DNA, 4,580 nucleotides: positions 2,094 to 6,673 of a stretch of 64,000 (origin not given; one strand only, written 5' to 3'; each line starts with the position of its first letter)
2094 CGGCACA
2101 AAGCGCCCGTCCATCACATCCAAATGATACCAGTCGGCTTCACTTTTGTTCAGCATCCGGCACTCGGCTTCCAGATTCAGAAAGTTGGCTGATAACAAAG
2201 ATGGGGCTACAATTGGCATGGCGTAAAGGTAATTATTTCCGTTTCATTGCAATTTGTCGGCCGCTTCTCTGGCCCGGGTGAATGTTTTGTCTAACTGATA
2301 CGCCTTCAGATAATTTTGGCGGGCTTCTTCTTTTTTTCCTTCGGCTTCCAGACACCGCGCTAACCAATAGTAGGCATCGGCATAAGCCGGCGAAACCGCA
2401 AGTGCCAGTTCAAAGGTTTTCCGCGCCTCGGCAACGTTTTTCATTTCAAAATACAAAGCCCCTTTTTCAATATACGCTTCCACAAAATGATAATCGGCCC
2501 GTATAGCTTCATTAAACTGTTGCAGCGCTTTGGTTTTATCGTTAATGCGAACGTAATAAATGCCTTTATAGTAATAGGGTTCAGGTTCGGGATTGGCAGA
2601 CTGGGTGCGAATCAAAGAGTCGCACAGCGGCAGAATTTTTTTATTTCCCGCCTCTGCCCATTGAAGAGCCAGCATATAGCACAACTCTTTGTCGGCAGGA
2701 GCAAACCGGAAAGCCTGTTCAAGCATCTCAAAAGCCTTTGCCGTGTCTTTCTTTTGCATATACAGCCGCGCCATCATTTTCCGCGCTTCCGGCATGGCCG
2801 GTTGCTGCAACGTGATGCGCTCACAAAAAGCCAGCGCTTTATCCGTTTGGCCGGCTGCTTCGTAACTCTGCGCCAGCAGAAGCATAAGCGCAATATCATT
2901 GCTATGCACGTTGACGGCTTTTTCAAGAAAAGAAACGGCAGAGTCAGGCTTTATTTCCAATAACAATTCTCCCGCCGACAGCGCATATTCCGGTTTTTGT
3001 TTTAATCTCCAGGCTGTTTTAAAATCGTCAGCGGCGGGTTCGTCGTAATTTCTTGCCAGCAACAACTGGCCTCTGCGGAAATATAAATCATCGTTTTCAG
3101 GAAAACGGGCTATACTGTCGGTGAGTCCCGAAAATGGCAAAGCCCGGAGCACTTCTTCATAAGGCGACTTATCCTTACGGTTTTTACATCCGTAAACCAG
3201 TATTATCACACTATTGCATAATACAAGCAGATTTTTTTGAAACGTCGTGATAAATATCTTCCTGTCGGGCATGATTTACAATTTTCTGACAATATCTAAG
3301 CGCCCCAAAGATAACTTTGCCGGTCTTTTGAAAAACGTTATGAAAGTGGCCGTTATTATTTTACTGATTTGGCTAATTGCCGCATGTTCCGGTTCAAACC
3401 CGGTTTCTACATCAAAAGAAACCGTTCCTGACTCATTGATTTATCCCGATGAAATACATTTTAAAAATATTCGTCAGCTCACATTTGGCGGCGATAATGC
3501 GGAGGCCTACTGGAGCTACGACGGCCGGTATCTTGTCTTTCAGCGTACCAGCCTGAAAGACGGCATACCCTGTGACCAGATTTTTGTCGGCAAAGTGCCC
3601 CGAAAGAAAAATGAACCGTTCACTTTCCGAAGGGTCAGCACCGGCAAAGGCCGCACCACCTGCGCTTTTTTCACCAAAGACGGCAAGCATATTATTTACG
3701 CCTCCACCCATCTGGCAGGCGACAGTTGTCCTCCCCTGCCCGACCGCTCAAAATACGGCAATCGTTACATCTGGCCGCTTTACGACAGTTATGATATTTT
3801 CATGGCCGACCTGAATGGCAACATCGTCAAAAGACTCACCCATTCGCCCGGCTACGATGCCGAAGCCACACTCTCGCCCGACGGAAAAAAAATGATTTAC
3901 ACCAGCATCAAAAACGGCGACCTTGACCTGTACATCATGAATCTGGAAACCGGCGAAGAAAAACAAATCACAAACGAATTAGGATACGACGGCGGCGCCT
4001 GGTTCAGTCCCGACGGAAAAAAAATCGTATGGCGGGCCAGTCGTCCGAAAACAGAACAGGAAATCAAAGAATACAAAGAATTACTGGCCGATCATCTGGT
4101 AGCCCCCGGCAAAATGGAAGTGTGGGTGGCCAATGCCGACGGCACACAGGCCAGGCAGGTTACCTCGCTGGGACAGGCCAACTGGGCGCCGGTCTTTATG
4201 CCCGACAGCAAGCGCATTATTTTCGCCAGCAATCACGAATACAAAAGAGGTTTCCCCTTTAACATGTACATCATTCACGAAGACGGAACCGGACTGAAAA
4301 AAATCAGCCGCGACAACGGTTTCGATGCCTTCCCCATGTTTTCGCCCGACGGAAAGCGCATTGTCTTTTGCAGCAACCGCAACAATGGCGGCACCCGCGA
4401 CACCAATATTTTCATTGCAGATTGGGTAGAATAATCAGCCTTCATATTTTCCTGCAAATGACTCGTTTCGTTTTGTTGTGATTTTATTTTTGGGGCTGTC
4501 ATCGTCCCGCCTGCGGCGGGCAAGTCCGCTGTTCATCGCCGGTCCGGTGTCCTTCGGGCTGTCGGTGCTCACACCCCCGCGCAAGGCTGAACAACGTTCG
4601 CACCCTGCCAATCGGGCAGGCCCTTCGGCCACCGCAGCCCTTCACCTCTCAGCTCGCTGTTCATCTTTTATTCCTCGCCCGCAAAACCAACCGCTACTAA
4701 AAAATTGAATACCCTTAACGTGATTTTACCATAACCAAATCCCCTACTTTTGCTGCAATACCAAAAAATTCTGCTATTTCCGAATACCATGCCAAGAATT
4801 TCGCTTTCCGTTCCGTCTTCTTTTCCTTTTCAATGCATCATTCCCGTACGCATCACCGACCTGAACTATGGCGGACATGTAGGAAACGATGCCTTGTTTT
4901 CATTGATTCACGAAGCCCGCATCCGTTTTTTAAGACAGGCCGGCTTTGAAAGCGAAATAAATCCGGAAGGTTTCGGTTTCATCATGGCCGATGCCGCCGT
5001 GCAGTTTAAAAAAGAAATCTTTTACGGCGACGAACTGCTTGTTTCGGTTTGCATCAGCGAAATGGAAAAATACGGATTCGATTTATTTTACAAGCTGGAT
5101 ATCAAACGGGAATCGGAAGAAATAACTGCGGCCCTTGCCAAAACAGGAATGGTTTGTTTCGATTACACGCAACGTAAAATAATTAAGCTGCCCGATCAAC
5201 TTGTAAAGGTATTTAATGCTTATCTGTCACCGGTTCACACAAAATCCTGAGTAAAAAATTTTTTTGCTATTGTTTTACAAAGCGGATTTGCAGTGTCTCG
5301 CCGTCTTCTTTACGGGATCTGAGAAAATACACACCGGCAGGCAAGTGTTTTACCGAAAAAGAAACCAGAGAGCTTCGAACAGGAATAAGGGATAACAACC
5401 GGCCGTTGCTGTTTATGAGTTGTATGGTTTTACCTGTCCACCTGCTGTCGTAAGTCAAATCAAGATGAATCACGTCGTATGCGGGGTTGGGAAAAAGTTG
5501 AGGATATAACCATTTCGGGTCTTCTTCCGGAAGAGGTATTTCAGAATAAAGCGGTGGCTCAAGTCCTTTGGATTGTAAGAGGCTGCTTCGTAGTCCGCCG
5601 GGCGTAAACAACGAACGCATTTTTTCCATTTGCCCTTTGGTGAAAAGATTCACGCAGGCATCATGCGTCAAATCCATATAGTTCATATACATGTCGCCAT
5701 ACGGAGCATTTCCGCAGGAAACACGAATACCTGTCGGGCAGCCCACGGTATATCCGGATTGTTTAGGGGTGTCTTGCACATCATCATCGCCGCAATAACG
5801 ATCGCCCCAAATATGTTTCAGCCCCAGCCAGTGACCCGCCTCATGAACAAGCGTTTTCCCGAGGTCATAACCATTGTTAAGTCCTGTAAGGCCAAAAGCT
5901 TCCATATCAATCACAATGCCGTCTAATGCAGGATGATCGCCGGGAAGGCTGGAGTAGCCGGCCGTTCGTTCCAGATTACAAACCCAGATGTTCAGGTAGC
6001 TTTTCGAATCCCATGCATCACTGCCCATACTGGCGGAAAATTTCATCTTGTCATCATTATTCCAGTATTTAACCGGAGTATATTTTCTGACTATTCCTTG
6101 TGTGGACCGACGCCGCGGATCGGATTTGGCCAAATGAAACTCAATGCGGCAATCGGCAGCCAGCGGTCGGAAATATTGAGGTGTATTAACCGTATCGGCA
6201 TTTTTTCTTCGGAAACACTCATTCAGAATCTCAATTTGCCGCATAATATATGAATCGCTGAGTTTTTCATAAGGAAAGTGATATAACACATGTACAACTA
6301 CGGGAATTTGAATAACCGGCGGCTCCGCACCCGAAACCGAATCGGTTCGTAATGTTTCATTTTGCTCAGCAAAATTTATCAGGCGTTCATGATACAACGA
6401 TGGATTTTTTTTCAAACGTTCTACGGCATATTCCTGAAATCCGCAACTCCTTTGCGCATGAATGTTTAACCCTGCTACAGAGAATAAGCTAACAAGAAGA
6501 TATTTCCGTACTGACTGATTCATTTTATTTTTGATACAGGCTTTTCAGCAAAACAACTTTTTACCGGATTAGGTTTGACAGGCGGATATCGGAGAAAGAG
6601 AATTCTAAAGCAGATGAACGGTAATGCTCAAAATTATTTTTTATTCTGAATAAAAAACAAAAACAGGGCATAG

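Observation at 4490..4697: Unrecognised family of GC-rich ~200-nt intergenic elements with a shared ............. head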

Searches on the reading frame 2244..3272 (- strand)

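Call 54: search_protein_families(library=pfam, proteins=[window:2244-3272:-], max_evalue=0.001)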
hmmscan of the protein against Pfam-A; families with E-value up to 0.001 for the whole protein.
window:2244-3272:- (342 aa): 21 families
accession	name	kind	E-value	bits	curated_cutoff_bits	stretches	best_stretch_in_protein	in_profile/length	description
PF14559.12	TPR_19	-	1.2e-22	80.4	25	2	108-170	6-68/68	Tetratricopeptide repeat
PF07719.23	TPR_2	-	1.1e-20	72.4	27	2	298-330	1-33/34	Tetratricopeptide repeat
PF13181.12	TPR_8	-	1.5e-19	68.9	25.7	1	298-329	1-32/34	Tetratricopeptide repeat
PF13428.12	TPR_14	-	8.5e-19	66.6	23.5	2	129-170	3-44/44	Tetratricopeptide repeat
PF13431.12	TPR_17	-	1e-17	63.2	24.4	1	287-319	2-34/34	Tetratricopeptide repeat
PF00515.34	TPR_1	-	1.7e-17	62.8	27.8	1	265-295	2-32/34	Tetratricopeptide repeat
PF13432.12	TPR_16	-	2.7e-14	53.7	32.7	2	274-328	7-61/65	Tetratricopeptide repeat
PF13424.12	TPR_12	-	1.3e-13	51.3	30.1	1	266-329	5-76/77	Tetratricopeptide repeat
PF13174.12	TPR_6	-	1.1e-11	45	26.3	0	299-322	1-24/33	Tetratricopeptide repeat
PF13371.12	TPR_9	-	1.6e-10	41.3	35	1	135-194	3-62/73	Tetratricopeptide repeat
PF12569.14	NatA_aux_su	-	7.7e-09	35.5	33.3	1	129-194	194-259/515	N-terminal acetyltransferase A, auxiliary subunit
PF13414.12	TPR_11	-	1.1e-08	35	26.8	1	271-305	1-35/42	TPR repeat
PF25064.1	ARM_TT21_5th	-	2.2e-08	34.8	27.8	1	162-260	2-101/117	TT21 fifth ARM repeats domain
PF12895.13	ANAPC3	-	6.1e-08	33.3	27.2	0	141-202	3-63/82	Anaphase-promoting complex, cyclosome, subunit 3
PF13429.12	TPR_15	-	8.2e-07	29.2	26.2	0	97-148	219-269/280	Tetratricopeptide repeat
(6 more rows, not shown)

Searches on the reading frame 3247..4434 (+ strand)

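Call 54: search_protein_families(library=pfam, proteins=[window:3247-4434:+], max_evalue=0.001)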
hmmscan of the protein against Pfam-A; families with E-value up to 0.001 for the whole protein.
window:3247-4434:+ (395 aa): 3 families
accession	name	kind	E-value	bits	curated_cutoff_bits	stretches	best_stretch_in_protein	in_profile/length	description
PF07676.18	PD40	-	9e-46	153.4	20.9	3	194-230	1-38/38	WD40-like Beta Propeller Repeat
PF00930.27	DPPIV_N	-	1.2e-09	37.8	22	1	183-258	24-113/354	Dipeptidyl peptidase IV (DPP IV) N-terminal region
PF14583.12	Pectate_lyase22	-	0.00042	19.6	30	0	203-305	37-142/386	Oligogalacturonate lyase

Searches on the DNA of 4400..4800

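Call 9: search_rna_families(source=window, start=4400, end=4800, threshold=evalue, max_evalue=10, show_alignments=3)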
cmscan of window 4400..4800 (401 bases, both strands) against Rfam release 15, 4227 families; matches with E-value up to 10: 3.
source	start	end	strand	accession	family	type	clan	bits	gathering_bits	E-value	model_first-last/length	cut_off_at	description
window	4693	4777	-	RF03053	OTKONC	Gene; sRNA;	-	20.5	141.4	0.9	1-159/159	no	OTKONC RNA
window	4420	4532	+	RF01828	SprD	Gene; sRNA;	-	11.1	100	8.9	1-142/142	no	Small pathogenicity island RNA D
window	4589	4649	-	RF01119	sR32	Gene; snRNA; snoRNA; CD-box;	-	10.2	40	3.1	1-57/57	no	Small nucleolar RNA sR32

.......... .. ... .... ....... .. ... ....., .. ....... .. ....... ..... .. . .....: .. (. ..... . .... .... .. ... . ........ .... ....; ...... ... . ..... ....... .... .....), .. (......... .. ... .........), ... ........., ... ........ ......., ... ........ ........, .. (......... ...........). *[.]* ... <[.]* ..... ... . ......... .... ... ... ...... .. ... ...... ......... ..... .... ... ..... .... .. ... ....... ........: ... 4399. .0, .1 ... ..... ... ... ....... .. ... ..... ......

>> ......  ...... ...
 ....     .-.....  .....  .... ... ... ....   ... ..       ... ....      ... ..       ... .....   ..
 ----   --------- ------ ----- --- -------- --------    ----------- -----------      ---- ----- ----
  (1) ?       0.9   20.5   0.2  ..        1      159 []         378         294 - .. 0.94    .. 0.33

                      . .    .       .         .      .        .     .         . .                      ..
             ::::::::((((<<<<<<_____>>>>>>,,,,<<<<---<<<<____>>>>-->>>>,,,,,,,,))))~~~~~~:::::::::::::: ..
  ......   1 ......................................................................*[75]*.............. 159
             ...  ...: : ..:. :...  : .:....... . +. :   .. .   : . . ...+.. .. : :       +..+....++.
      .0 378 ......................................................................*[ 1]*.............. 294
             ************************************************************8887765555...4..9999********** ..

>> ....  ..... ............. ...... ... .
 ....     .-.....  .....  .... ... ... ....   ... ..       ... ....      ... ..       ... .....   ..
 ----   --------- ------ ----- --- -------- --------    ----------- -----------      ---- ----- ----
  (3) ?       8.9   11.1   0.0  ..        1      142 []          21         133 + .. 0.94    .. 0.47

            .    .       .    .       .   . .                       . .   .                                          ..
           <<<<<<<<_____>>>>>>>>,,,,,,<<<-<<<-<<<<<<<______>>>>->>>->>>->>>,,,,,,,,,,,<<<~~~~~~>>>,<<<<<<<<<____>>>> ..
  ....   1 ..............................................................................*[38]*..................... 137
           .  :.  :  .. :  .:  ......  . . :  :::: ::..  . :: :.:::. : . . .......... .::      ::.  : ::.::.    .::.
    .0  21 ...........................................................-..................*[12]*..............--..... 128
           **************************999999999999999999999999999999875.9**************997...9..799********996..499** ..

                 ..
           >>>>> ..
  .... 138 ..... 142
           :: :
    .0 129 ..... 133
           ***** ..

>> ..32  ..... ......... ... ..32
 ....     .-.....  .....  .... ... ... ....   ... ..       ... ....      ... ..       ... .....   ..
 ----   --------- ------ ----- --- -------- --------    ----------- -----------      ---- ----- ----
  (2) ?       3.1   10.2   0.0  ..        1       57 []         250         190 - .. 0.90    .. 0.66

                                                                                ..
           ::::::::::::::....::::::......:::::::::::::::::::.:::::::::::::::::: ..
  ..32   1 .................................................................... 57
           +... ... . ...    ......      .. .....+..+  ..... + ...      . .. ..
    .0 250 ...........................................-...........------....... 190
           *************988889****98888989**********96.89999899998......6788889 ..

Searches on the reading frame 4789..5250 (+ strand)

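Call 54: search_protein_families(library=pfam, proteins=[window:4789-5250:+], max_evalue=0.001)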
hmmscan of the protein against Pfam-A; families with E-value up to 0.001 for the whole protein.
window:4789-5250:+ (153 aa): 1 family
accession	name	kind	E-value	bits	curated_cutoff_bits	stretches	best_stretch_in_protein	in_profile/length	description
PF13279.12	4HBT_2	-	1.8e-22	80.5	25.5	1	20-140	1-120/122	Thioesterase-like superfamily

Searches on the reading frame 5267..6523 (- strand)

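Call 54: search_protein_families(library=pfam, proteins=[window:5267-6523:-], max_evalue=0.001)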
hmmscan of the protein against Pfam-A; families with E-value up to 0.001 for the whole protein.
window:5267-6523:- (418 aa): 2 families
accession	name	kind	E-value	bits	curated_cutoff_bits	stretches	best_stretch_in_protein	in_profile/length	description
PF05572.19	Peptidase_M43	-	4.3e-14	53.2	23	1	166-304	7-149/152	Pregnancy-associated plasma protein-A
PF18962.6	Por_Secre_tail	-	3.8e-07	30.7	27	1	343-411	1-70/75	Secretion system C-terminal sorting domain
